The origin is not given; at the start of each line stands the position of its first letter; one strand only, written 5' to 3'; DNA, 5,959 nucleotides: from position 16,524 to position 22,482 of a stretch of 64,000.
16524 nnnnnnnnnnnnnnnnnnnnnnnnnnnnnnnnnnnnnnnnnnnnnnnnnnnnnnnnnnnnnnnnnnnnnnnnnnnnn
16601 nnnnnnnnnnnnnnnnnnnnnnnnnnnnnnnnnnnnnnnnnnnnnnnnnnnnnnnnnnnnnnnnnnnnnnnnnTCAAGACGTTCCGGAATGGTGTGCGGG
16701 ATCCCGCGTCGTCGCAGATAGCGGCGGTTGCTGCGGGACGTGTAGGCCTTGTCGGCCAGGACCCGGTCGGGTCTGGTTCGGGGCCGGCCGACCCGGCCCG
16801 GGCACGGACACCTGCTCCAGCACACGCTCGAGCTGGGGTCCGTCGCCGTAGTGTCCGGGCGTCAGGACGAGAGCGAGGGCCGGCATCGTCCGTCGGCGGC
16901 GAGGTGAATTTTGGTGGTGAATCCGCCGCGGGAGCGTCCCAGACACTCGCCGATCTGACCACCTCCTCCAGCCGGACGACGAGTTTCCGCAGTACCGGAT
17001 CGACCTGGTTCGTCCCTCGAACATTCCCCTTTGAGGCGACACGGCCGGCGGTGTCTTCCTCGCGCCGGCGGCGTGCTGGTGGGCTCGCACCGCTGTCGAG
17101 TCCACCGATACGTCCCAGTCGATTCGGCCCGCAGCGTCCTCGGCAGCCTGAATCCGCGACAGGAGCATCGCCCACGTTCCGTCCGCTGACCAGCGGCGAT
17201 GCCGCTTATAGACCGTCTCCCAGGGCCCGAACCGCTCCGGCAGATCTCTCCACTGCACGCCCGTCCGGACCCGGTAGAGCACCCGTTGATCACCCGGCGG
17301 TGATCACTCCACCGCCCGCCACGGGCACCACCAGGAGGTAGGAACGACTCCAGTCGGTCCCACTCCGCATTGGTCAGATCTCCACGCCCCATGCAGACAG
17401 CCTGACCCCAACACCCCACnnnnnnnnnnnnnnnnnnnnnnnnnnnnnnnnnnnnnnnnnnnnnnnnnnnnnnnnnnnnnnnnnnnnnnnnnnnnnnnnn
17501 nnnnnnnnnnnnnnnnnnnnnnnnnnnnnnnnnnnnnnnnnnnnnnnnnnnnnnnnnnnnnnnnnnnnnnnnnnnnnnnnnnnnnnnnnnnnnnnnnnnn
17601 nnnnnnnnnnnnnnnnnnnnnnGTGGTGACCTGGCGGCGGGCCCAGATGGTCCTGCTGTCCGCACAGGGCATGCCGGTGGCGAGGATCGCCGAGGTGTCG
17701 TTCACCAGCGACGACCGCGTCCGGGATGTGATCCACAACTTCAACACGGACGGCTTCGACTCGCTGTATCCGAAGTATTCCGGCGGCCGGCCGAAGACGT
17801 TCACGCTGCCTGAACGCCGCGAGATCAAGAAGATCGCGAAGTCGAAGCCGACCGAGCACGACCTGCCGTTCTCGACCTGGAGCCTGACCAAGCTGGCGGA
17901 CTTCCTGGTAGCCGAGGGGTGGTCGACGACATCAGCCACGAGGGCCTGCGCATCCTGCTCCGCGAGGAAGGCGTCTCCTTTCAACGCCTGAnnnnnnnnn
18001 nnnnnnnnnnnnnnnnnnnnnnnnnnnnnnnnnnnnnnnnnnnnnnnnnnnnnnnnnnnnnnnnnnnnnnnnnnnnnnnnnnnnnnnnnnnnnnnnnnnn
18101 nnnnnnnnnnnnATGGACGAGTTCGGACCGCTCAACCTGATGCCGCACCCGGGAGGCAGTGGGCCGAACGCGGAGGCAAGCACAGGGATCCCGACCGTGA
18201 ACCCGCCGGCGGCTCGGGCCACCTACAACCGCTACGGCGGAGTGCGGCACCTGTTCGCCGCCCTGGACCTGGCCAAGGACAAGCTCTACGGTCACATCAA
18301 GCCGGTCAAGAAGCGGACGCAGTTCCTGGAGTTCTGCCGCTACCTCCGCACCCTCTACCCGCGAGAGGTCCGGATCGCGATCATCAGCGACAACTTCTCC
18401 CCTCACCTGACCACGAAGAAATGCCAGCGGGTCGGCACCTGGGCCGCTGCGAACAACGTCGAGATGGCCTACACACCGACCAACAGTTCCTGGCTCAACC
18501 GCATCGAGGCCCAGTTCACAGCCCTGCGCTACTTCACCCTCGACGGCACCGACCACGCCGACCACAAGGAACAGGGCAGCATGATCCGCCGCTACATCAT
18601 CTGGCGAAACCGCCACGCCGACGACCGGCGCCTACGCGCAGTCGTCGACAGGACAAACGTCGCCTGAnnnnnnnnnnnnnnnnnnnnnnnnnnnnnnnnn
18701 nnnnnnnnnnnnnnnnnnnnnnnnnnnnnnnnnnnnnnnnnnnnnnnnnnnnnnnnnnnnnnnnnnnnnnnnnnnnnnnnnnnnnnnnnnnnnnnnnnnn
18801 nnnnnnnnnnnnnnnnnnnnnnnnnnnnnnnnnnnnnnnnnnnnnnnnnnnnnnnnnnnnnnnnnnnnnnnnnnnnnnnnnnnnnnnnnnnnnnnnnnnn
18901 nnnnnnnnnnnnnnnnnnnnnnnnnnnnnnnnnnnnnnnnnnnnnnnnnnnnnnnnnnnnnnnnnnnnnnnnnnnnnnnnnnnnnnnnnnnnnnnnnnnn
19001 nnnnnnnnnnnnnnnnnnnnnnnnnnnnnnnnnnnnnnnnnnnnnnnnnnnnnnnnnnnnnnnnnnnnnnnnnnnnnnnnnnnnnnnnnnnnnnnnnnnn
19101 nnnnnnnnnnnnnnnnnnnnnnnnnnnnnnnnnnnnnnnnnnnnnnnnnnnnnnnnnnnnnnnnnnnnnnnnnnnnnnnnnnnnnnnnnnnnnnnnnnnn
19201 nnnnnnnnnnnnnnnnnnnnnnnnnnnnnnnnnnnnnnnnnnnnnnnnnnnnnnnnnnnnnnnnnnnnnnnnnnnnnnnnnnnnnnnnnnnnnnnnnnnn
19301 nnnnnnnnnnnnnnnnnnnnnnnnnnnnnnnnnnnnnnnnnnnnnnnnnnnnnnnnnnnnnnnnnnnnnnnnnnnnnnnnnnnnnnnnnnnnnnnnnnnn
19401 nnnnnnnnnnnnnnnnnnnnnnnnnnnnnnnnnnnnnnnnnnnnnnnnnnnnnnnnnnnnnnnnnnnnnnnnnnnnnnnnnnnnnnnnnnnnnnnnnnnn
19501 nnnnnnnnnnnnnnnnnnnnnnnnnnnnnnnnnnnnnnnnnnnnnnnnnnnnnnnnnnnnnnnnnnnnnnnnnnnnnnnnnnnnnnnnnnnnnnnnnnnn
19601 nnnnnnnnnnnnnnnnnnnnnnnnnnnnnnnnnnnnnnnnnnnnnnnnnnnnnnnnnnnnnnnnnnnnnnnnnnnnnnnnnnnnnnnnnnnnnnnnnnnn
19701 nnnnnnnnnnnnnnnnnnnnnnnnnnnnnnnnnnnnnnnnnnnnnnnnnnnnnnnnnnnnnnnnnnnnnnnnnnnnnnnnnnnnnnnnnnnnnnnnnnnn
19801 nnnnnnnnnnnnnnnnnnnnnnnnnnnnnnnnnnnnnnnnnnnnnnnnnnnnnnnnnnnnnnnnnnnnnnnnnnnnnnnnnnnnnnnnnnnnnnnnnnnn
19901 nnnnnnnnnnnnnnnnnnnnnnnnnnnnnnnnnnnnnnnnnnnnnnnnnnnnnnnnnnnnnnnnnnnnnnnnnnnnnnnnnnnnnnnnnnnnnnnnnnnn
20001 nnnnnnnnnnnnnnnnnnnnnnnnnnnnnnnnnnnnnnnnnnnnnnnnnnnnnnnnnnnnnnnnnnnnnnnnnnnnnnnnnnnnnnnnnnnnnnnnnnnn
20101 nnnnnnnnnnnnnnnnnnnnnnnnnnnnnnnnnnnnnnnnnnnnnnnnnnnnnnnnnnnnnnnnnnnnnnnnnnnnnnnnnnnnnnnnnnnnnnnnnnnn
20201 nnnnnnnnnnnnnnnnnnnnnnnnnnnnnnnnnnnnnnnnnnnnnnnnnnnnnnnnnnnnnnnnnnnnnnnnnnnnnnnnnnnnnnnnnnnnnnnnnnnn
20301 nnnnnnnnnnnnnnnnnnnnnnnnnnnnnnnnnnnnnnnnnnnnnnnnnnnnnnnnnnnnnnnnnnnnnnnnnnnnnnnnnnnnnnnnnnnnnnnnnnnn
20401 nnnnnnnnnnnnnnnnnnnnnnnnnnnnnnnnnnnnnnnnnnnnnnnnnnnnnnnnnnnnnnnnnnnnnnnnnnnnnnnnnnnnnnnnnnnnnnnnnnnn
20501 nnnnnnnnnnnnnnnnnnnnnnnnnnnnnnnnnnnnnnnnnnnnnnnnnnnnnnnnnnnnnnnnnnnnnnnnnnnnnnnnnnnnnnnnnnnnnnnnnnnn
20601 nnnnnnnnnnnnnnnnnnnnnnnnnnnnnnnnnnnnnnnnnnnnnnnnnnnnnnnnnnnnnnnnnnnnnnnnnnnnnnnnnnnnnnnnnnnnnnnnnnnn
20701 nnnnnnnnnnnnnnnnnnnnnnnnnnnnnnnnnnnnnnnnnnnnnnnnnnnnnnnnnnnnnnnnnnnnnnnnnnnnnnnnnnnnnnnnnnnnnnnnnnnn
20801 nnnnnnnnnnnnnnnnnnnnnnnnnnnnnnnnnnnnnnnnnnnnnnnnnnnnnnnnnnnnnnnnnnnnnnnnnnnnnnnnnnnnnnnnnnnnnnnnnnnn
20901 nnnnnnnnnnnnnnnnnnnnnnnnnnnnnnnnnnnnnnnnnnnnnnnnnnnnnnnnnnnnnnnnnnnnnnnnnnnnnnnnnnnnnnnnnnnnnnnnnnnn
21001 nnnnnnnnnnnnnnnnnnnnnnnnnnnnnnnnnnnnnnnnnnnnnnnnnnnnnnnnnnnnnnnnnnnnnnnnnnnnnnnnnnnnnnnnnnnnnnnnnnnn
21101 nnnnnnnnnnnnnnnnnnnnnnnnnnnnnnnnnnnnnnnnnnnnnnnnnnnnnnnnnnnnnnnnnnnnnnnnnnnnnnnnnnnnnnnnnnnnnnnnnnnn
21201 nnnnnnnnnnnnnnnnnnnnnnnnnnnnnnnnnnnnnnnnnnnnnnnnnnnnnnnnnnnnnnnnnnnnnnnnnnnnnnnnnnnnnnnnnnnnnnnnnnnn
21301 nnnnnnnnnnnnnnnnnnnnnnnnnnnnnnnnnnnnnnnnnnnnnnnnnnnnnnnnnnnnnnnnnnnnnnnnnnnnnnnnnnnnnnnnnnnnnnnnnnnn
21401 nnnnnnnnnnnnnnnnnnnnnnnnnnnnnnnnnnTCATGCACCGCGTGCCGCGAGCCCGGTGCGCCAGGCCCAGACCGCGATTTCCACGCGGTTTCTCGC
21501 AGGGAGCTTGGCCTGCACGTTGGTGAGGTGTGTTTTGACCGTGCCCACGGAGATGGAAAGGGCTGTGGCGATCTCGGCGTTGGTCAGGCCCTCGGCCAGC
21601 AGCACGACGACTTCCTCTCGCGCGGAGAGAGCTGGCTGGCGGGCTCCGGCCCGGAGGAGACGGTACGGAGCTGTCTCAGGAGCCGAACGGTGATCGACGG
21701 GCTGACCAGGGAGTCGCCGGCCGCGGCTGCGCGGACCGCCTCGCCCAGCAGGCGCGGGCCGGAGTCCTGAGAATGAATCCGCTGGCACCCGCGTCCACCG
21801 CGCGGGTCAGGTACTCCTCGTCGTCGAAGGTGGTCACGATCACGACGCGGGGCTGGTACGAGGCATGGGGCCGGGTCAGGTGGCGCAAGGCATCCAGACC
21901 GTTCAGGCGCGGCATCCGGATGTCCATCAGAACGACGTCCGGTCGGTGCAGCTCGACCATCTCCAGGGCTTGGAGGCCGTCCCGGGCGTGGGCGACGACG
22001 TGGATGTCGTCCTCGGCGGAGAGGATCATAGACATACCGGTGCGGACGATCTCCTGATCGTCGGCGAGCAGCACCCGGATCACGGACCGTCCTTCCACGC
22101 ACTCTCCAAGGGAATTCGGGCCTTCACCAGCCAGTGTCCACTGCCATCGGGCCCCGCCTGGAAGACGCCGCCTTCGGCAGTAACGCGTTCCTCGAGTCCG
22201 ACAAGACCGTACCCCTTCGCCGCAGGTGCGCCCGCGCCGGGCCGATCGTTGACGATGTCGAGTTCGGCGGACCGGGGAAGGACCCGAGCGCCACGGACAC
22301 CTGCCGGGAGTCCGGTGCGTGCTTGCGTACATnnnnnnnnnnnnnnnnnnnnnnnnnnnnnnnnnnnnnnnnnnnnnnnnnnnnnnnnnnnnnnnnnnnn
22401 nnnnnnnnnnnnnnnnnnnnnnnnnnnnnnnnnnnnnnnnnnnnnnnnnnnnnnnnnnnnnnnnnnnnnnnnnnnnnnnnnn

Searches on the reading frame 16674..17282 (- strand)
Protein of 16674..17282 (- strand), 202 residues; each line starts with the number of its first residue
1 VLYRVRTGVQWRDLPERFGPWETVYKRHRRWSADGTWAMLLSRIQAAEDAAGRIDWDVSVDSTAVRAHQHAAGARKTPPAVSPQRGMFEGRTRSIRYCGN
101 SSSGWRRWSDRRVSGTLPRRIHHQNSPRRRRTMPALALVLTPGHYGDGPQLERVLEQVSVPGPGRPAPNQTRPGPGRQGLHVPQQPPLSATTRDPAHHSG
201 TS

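Call 13: search_protein_families(library=ncbifam, proteins=[window:16674-17282:-], max_evalue=0.01)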
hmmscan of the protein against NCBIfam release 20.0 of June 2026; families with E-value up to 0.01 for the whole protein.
window:16674-17282:- (202 aa): 1 family
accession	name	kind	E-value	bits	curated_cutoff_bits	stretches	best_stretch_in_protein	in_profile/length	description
NF033580.1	transpos_IS5_3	equivalog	1.2e-27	97.1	110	1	1-162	38-167/258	IS5 family transposase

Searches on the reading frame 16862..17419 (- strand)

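Call 13: search_protein_families(library=ncbifam, proteins=[window:16862-17419:-], max_evalue=0.01)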
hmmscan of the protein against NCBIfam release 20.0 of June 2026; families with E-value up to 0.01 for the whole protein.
window:16862-17419:- (185 aa): 1 family
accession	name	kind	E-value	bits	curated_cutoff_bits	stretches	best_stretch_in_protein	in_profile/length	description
NF033580.1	transpos_IS5_3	equivalog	1e-11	44.9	110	2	150-181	114-140/258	IS5 family transposase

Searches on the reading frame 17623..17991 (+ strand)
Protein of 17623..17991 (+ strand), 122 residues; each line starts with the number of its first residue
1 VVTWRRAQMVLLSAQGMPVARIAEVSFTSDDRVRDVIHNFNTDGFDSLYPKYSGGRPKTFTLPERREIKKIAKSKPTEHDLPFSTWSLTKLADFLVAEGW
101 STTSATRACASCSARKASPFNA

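Call 13: search_protein_families(library=ncbifam, proteins=[window:17623-17991:+], max_evalue=0.01)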
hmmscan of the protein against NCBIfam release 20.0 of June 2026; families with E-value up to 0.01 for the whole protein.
window:17623-17991:+ (122 aa): 1 family
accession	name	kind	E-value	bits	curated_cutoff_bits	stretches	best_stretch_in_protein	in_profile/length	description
NF033545.0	transpos_IS630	equivalog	5.4e-12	45.8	100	1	5-98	1-91/299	IS630 family transposase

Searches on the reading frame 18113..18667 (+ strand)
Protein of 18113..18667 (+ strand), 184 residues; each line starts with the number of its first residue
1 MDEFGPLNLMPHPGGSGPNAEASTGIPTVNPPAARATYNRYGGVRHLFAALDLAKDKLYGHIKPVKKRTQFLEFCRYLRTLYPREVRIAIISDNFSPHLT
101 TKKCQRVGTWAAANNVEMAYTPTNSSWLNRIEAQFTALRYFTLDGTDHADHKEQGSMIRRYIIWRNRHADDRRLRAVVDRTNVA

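Call 13: search_protein_families(library=ncbifam, proteins=[window:18113-18667:+], max_evalue=0.01)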
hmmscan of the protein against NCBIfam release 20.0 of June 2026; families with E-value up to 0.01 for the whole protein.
window:18113-18667:+ (184 aa): 1 family
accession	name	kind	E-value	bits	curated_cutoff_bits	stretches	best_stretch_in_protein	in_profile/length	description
NF033545.0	transpos_IS630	equivalog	4e-15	56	100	1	38-143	177-277/299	IS630 family transposase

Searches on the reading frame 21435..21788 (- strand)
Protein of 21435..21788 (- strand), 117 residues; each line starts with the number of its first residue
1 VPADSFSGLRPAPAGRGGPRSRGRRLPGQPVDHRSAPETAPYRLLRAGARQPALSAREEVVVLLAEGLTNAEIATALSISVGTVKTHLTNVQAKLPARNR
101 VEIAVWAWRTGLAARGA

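Call 51: search_protein_families(library=pfam, proteins=[window:21435-21788:-], max_evalue=0.01)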
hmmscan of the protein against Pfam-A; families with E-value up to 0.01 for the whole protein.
window:21435-21788:- (117 aa): 8 families
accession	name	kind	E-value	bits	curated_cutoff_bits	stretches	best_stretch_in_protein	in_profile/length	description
PF00196.25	GerE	-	2.9e-16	59.3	23.5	1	53-107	2-57/57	Bacterial regulatory proteins, luxR family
PF08281.18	Sigma70_r4_2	-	2.6e-08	33.8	25.7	1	53-89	10-48/54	Sigma-70, region 4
PF13384.12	HTH_23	-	0.00016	21.8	24.6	1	56-85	6-35/50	Homeodomain-like domain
PF13936.12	HTH_38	-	0.00046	20.3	27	1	56-88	9-41/44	Helix-turn-helix domain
PF13412.12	HTH_24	-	0.00052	20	21.9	1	67-89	17-39/48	Winged helix-turn-helix DNA-binding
PF07638.17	Sigma70_ECF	-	0.0014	19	21.1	1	57-97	141-181/185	ECF sigma factor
PF04545.22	Sigma70_r4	-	0.0014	18.5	24.1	1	66-91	19-44/50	Sigma-70, region 4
PF14493.12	HTH_40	-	0.0036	18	27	1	59-92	4-37/89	Helix-turn-helix domain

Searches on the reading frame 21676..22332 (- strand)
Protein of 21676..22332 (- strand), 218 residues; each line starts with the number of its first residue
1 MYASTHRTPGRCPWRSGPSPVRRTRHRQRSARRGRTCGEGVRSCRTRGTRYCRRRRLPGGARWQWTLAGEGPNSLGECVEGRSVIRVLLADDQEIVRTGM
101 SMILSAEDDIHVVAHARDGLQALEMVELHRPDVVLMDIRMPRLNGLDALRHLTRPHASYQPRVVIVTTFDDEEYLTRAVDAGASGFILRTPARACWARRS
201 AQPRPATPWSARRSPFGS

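Call 12: search_protein_families(library=pfam, proteins=[window:21676-22332:-], max_evalue=0.01)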
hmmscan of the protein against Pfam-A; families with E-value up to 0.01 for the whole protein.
window:21676-22332:- (218 aa): 1 family
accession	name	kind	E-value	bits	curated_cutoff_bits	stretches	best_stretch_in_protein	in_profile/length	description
PF00072.30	Response_reg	-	4.3e-25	88.5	30.2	1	87-188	1-98/111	Response regulator receiver domain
